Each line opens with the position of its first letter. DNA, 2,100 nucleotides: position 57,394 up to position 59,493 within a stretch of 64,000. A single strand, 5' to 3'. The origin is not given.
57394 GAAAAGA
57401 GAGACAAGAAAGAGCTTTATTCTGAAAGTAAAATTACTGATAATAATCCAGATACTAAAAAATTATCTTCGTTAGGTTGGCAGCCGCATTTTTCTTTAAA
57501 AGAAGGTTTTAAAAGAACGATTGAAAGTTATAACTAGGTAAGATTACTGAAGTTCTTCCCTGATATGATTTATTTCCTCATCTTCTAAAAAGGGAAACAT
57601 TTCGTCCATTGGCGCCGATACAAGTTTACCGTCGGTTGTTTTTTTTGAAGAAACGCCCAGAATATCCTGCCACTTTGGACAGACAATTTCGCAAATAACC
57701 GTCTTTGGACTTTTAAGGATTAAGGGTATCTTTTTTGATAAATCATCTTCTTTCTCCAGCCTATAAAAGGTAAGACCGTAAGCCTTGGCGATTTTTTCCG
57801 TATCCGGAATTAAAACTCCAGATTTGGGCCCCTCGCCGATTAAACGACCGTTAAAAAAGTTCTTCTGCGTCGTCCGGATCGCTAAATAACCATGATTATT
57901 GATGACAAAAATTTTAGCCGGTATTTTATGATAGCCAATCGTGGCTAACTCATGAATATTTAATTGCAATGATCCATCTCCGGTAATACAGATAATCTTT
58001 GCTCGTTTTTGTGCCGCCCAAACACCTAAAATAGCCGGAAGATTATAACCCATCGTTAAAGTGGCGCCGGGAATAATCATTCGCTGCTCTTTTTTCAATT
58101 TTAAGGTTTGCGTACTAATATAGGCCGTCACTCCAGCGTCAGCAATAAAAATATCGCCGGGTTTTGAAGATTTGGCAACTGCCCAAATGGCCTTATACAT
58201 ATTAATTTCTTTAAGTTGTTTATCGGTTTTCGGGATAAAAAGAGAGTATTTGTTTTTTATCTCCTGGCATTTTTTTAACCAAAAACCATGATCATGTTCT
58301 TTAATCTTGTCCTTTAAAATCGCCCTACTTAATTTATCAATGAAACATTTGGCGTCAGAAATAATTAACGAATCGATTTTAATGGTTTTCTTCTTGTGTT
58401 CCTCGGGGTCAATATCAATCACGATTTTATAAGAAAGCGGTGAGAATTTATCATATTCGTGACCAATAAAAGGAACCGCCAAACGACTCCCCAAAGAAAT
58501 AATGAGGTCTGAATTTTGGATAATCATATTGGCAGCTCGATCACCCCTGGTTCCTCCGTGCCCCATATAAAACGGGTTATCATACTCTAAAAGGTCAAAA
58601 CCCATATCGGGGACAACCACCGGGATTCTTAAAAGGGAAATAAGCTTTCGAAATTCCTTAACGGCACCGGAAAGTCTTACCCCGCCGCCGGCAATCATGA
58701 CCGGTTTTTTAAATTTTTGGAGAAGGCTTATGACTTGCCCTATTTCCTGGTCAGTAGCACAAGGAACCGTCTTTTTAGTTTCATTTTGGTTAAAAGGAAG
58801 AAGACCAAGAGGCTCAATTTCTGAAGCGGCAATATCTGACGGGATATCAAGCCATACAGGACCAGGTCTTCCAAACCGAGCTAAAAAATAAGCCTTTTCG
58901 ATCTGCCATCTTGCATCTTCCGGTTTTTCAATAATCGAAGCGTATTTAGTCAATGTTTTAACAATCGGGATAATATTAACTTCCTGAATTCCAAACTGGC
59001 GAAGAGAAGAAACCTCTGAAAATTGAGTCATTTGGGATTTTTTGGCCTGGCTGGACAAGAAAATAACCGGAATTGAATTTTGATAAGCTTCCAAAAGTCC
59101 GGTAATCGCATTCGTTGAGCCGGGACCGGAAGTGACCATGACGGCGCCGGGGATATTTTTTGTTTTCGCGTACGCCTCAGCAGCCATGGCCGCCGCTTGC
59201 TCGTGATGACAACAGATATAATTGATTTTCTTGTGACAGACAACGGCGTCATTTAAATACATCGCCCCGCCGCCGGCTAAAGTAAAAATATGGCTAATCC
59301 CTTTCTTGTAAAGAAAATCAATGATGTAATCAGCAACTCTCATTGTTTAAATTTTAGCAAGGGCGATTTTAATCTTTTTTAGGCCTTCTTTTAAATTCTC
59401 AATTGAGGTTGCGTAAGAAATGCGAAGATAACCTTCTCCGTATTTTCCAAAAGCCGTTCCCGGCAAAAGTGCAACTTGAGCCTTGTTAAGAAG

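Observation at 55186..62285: CDP-3,6-dideoxyhexose pathway core (ddhA, ddhB-like, E1 dehydratase) combined with an acetolactate-synthase-like TPP enzyme and an aspartate-aminotransferase-fold aminotransferase: candidate pathway to a branched and/or aminated dideoxy sugar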

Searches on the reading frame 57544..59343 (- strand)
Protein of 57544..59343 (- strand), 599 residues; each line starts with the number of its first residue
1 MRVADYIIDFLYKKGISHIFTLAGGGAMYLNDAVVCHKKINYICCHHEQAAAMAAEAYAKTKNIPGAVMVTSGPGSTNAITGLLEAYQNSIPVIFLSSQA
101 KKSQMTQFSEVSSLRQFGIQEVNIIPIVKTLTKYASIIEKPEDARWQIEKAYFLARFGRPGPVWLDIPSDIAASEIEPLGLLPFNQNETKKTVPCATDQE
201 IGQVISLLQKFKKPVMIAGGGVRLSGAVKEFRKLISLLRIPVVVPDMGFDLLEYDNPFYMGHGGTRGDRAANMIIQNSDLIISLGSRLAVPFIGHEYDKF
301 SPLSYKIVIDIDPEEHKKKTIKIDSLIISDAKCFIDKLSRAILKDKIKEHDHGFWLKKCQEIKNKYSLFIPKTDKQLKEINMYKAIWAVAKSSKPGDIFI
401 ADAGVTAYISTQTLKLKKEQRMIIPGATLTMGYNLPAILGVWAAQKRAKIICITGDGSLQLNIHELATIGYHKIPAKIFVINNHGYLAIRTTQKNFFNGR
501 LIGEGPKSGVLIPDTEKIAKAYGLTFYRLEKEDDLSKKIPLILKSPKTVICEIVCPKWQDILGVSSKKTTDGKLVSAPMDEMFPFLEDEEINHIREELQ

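Call 3: search_protein_families(library=pfam, proteins=[window:57544-59343:-])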
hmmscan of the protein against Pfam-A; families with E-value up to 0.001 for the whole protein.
window:57544-59343:- (599 aa): 3 families
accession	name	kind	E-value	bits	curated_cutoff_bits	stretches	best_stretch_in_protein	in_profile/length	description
PF02776.23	TPP_enzyme_N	-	6.7e-34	116.6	26.8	1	1-106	1-106/119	Thiamine pyrophosphate enzyme, N-terminal TPP binding domain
PF02775.26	TPP_enzyme_C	-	1.3e-31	109.8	21.9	1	402-552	1-150/151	Thiamine pyrophosphate enzyme, C-terminal TPP binding domain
PF00205.28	TPP_enzyme_M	-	3.5e-29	101.7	30.4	1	203-338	3-137/137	Thiamine pyrophosphate enzyme, central domain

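Call 4: search_protein_families(library=ncbifam, proteins=[window:57544-59343:-])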
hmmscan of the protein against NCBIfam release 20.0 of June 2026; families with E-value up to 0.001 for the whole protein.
window:57544-59343:- (599 aa): 54 families (the best 25 are shown)
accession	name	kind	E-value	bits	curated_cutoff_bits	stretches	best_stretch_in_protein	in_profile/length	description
TIGR00118.1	acolac_lg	equivalog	2.8e-103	346.3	538.35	1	1-563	1-542/557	biosynthetic-type acetolactate synthase large subunit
NF006524.0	PRK08978.1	equivalog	2e-92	310.3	738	1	2-557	2-526/548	acetolactate synthase 2 catalytic subunit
NF004919.0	PRK06276.1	equivalog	2.2e-91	306.9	866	1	1-557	1-540/582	acetolactate synthase large subunit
NF004710.0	PRK06048.1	equivalog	1e-90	304.9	976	1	1-555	8-537/561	acetolactate synthase large subunit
NF005651.0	PRK07418.1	subfamily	8.6e-88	295.1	942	1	4-557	22-561/617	acetolactate synthase large subunit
NF005584.0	PRK07282.1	equivalog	1.3e-87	294.7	970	1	4-560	13-545/566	acetolactate synthase large subunit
NF006319.0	PRK08527.1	equivalog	1.6e-87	294.3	905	1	4-564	7-547/565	acetolactate synthase large subunit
NF005860.0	PRK07789.1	equivalog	1e-86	291.6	881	1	4-539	37-561/615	acetolactate synthase large subunit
NF006581.0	PRK09107.1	equivalog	1.2e-85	288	974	1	2-559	12-557/595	acetolactate synthase 3 large subunit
NF006016.1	PRK08155.1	equivalog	2.2e-85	287.2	870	1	3-554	5-531/554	acetolactate synthase large subunit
NF005058.0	PRK06466.1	equivalog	3.3e-85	286.7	951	1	4-551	7-543/574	acetolactate synthase 3 large subunit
NF005228.0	PRK06725.1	equivalog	1.2e-83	281.3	991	1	3-555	18-545/571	acetolactate synthase large subunit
NF005824.0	PRK07710.1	equivalog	1.5e-81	274.5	976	1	4-554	20-547/573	acetolactate synthase large subunit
NF006525.0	PRK08979.1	equivalog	1.1e-80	271.7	1084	1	4-543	7-532/572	acetolactate synthase 3 large subunit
NF005409.0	PRK06965.1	equivalog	6.1e-79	266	1035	1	4-538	24-543/587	acetolactate synthase 3 catalytic subunit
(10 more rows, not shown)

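Call 5: search_solved_structures(query=window:57544-59343:-, max_evalue=1e-20)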
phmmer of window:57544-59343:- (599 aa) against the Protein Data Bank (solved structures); distinct sequences matched with E-value up to 1e-20: 84 (the best 60 are shown).
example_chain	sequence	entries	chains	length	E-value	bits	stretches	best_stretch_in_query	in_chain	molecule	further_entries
8rph_A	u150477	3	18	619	2.8e-103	349.7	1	2-588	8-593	Thiamine pyrophosphate-binding protein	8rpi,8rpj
5ahk_A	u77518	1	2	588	1.1e-63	219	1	1-554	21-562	ACETOLACTATE SYNTHASE II, LARGE SUBUNIT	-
3e9y_A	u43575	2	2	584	1.9e-63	218.2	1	3-564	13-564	Acetolactate synthase, chloroplastic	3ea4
7u25_A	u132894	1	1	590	2.6e-63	217.8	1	3-564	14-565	Acetolactate synthase, chloroplastic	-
7stq_A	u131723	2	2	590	2.6e-63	217.8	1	3-564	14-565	Acetolactate synthase, chloroplastic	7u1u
7tzz_A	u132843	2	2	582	2.9e-63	217.6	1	3-564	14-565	Acetolactate synthase, chloroplastic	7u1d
6u9h_A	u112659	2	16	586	3.6e-63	217.3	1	3-564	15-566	Acetolactate synthase, chloroplastic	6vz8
1ybh_A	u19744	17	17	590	3.6e-63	217.3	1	3-564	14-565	Acetolactate synthase, chloroplast | Acetolactate synthase | Acetolactate synthase, chloroplastic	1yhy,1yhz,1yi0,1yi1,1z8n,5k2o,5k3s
8et5_A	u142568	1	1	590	4.2e-63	217.1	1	3-564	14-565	Acetolactate synthase, chloroplastic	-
6lpi_A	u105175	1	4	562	2.7e-59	204.5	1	4-548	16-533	Acetolactate synthase isozyme 1 large subunit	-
6dek_A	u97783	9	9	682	9.1e-54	186.3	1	11-563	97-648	Acetolactate synthase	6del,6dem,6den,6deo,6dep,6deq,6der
1jsc_A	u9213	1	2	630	1.2e-53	185.9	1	10-561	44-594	ACETOHYDROXY-ACID SYNTHASE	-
6u9d_A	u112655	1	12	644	1.3e-53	185.8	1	10-561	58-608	Acetolactate synthase catalytic subunit, mitochondrial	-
1n0h_A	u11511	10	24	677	1.5e-53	185.5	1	10-561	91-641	Acetolactate synthase | Acetolactate synthase, mitochondrial | Acetolactate synthase catalytic subunit, mitochondrial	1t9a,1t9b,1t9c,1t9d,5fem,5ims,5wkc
7egv_A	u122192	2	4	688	6.2e-48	167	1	9-562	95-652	Acetolactate synthase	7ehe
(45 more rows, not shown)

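Call 17: find_related_loci(query=window:57544-59343:-, collection=genome_contigs, flank=10000)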
Query window:57544-59343:- (599 aa) in genome_contigs; peptide patterns used: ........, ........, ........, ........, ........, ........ (x = any residue, [..] = any of these).
21 stretches matched a pattern; 6 encode a relative of the query (tblastn E <= 1e-3); 6 distinct loci.
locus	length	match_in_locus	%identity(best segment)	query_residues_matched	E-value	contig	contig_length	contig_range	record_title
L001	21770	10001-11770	40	1-591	2e-147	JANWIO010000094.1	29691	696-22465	MAG: Vampirovibrionales bacterium isolate CRAIB_MAG43 c_000000075352, whole genome shotgun sequence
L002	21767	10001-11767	39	1-590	2e-140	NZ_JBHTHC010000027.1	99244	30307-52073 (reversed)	Paenibacillus sp. GCM10027626 strain CGMCC 1.60098 GCM70027626_13, whole genome shotgun sequence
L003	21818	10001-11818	36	1-594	2e-124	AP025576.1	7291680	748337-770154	Lachnospiraceae bacterium CE91-St56 DNA, complete genome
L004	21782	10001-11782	35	1-598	3e-109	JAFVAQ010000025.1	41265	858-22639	MAG: Eubacterium sp. isolate RGIG4997 Roe_deer_Rumen-5__c345677, whole genome shotgun sequence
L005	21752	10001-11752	40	3-591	4e-137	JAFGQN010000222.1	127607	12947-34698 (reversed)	MAG: Deltaproteobacteria bacterium isolate Zod_Metabat.76 k87_12850843, whole genome shotgun sequence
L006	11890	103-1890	41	1-596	4e-143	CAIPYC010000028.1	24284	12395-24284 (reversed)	MAG: uncultured cyanobacterium isolate Ki2-D3_bin-0622 genome assembly, contig: bin-0622:028/205, whole genome shotgun s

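Call 18: find_homologous_proteins(query=window:57544-59343:-, max_evalue=1e-30)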
Query window:57544-59343:- (599 aa): 7876 proteins with E <= 1e-30 among 8000 candidates; the best 120 are listed.
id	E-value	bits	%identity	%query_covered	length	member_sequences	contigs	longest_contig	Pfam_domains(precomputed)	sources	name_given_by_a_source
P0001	0.0e+0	1274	98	95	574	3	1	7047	PF02775.27,PF02776.24,PF00205.29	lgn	-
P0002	0.0e+0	1014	75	100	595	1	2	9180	PF02775.27,PF02776.24,PF00205.29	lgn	-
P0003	6.0e-293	991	73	100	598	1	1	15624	PF02775.27,PF02776.24,PF00205.29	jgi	-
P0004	3.5e-276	936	69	100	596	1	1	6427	PF02775.27,PF02776.24,PF00205.29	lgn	-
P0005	5.6e-273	925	68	100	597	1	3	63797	PF02775.27,PF02776.24,PF00205.29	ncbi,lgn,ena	-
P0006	1.7e-262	890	68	100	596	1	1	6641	PF02775.27,PF02552.23,PF02776.24,PF00205.29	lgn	-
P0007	1.7e-259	881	65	100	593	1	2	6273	PF02775.27,PF02776.24,PF00205.29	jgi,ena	-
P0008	2.0e-258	877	66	100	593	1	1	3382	PF02775.27,PF02776.24,PF00205.29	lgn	-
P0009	5.1e-258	876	65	100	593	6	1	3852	PF02775.27,PF02776.24,PF00205.29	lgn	-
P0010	6.9e-258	875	64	100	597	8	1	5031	PF02775.27,PF02776.24,PF00205.29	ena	-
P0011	1.5e-257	874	65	100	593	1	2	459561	PF02775.27,PF02776.24,PF00205.29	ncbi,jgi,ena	ncbi:MAG: thiamine pyrophosphate-binding protein [Patescibacteria group bacterium]|jgi:acetolactate 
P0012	5.0e-256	869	65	100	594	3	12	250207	PF02775.27,PF02776.24,PF00205.29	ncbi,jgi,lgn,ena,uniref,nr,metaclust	ncbi:MAG: Thiamine pyrophosphate protein central region [Candidatus Roizmanbacteria bacterium GW2011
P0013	8.2e-256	868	64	100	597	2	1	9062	PF02775.27,PF02776.24,PF00205.29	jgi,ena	-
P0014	9.0e-256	868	65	100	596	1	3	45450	PF02775.27,PF02776.24,PF00205.29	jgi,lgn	-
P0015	1.3e-255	868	65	100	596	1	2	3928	PF02775.27,PF02776.24,PF00205.29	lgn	-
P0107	2.7e-177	609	47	100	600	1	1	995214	PF02775.27,PF02776.24,PF00205.29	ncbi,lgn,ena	-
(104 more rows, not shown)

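Call 20: find_encoding_contigs(protein=P0012, flank=10000, max_places=2)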
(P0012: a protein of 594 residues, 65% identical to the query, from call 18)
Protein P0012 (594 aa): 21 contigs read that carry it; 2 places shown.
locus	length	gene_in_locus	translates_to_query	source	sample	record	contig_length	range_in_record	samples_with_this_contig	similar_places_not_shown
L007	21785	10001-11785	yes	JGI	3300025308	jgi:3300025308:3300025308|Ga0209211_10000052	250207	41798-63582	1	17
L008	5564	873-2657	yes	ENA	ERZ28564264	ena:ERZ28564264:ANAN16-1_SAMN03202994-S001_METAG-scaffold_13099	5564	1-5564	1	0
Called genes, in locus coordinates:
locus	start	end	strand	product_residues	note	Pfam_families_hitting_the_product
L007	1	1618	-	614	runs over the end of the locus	-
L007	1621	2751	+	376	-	PF01757:Acyl_transf_3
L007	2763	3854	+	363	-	PF00535:Glycos_transf_2, PF10111:Glyco_tranf_2_2, PF13641:Glyco_tranf_2_3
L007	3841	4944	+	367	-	PF00535:Glycos_transf_2, PF10111:Glyco_tranf_2_2, PF13641:Glyco_tranf_2_3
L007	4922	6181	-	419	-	PF00266:Aminotran_5 (weak), PF01041:DegT_DnrJ_EryC1, PF01212:Beta_elim_lyase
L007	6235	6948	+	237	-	PF00535:Glycos_transf_2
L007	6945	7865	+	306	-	PF01073:3Beta_HSD (weak), PF01370:Epimerase, PF02719:Polysacc_synt_2, PF07993:NAD_binding_4 (faint), PF16363:GDP_Man_Dehyd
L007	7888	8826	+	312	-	PF00535:Glycos_transf_2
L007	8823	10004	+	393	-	PF00155:Aminotran_1_2, PF01053:Cys_Met_Meta_PP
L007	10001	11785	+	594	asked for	PF02776:TPP_enzyme_N, PF00205:TPP_enzyme_M, PF02775:TPP_enzyme_C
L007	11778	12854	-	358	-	PF01118:Semialdhyde_dh, PF02774:Semialdhyde_dhC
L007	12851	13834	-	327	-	PF03447:NAD_binding_3 (faint), PF00742:Homoserine_dh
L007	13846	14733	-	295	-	PF00696:AA_kinase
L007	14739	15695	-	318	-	PF00535:Glycos_transf_2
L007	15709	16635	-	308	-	PF05368:NmrA, PF01073:3Beta_HSD, PF01370:Epimerase, PF02719:Polysacc_synt_2, PF04321:RmlD_sub_bind, PF07993:NAD_binding_4 (weak), PF13460:NAD_binding_10, PF16363:GDP_Man_Dehyd, +1 more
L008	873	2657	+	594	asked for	PF02776:TPP_enzyme_N, PF00205:TPP_enzyme_M, PF02775:TPP_enzyme_C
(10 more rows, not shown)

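Call 21: find_encoding_contigs(protein=P0011, flank=10000, max_places=1)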
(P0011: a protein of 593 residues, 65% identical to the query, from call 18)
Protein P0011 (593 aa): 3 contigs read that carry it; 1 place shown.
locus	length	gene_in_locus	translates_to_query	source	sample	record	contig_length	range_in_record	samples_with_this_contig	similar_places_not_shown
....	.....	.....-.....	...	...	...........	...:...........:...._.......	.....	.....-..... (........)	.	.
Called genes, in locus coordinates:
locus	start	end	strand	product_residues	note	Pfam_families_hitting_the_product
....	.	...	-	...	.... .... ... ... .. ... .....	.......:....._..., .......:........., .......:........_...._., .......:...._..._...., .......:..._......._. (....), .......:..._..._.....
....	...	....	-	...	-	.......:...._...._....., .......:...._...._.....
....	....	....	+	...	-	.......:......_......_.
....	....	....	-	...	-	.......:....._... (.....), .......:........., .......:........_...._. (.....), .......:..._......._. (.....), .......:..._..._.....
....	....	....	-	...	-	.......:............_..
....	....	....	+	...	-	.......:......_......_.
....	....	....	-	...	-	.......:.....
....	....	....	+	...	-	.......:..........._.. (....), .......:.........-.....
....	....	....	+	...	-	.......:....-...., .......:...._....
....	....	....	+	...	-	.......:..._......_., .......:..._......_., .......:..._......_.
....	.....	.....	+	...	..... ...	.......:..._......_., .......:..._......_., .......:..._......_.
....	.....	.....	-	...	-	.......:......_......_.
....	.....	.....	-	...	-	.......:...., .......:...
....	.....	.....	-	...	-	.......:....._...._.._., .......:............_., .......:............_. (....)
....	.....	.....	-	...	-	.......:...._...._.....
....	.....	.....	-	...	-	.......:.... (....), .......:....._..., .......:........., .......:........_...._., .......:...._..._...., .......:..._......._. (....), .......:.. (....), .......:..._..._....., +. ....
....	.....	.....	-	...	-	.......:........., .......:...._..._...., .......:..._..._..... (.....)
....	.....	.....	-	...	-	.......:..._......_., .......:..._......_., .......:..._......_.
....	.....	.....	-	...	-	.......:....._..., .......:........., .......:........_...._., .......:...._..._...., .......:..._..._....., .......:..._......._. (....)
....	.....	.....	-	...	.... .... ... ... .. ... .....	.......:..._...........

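Call 22: find_encoding_contigs(protein=P0005, flank=10000, max_places=1)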
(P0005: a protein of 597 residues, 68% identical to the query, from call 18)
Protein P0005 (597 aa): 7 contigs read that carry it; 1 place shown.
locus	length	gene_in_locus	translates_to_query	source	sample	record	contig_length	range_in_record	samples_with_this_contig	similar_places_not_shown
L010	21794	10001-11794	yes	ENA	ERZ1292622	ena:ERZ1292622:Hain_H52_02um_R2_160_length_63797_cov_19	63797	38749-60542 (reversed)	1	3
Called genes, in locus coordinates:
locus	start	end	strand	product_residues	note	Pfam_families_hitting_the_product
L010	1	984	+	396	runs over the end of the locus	PF00534:Glycos_transf_1, PF13692:Glyco_trans_1_4, PF13524:Glyco_trans_1_2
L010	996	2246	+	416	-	PF08421:Methyltransf_13, PF13489:Methyltransf_23, PF08242:Methyltransf_12, PF08484:Methyltransf_14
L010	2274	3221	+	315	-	PF07021:MetW, PF13489:Methyltransf_23, PF08241:Methyltransf_11, PF08242:Methyltransf_12, PF13649:Methyltransf_25, PF13847:Methyltransf_31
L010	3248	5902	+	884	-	-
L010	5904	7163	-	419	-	PF01041:DegT_DnrJ_EryC1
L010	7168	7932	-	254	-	PF08843:AbiEii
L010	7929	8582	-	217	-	-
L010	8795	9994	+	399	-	PF00155:Aminotran_1_2, PF01053:Cys_Met_Meta_PP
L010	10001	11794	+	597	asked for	PF02776:TPP_enzyme_N, PF00205:TPP_enzyme_M, PF02775:TPP_enzyme_C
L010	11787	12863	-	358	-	PF01118:Semialdhyde_dh, PF02774:Semialdhyde_dhC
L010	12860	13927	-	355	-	PF03447:NAD_binding_3 (faint), PF00742:Homoserine_dh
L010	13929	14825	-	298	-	PF00696:AA_kinase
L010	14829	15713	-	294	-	PF01370:Epimerase, PF04321:RmlD_sub_bind (weak)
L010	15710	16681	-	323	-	PF01073:3Beta_HSD, PF01370:Epimerase, PF02719:Polysacc_synt_2, PF03435:Sacchrp_dh_NADP (faint), PF04321:RmlD_sub_bind, PF16363:GDP_Man_Dehyd, PF07993:NAD_binding_4 (weak)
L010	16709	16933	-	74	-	PF07927:HicA_toxin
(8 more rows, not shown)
